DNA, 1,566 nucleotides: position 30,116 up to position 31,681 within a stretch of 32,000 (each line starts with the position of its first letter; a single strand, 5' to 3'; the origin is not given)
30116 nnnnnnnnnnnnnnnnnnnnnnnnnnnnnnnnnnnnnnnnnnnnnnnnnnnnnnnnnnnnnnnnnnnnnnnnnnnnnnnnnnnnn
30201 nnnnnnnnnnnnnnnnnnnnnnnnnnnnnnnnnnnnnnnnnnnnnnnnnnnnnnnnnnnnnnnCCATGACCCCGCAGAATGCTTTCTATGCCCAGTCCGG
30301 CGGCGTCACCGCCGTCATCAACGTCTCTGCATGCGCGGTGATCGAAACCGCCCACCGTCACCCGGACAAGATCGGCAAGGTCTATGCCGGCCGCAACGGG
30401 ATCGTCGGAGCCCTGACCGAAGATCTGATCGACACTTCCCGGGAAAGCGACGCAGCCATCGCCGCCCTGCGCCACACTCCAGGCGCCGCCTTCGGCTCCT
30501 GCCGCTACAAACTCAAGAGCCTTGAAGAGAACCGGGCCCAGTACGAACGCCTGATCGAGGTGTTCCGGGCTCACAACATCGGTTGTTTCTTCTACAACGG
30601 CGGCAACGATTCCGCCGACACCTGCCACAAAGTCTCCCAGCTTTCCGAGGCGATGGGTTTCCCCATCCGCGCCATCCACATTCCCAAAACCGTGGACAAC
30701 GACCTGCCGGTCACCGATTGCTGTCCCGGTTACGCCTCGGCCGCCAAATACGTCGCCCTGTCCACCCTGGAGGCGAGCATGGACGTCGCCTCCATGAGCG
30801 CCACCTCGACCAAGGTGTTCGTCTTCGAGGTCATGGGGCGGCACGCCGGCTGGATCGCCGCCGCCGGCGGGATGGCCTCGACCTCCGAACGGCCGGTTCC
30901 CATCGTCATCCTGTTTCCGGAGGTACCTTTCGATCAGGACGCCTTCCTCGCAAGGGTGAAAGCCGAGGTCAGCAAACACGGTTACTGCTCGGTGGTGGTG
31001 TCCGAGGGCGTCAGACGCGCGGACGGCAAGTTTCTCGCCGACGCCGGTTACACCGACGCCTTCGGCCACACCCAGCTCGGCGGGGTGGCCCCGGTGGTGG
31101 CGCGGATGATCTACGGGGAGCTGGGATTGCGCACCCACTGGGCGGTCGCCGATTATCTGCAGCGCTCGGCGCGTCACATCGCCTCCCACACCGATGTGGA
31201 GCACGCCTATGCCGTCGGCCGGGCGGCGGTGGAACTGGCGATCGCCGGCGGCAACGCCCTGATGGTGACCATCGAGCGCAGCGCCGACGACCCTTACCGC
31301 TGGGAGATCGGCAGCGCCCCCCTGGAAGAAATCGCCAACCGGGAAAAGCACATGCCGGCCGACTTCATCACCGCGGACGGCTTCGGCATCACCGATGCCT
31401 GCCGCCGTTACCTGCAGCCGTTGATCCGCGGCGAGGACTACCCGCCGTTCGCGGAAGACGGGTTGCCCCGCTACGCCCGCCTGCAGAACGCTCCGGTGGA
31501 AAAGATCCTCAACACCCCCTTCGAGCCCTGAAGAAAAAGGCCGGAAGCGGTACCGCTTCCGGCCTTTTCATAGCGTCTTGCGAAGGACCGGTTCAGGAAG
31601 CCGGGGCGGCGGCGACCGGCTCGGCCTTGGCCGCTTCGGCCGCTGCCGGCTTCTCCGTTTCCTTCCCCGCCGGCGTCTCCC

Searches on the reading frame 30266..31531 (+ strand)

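Call 75: search_protein_families(library=pfam, proteins=[window:30266-31531:+], max_evalue=0.00001)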
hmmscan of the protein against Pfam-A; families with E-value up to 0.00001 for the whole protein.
window:30266-31531:+ (421 aa): 1 family
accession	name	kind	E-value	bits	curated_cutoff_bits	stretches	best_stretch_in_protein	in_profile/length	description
PF00365.25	PFK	-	3.3e-49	168.2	30.9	1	9-291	5-274/277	Phosphofructokinase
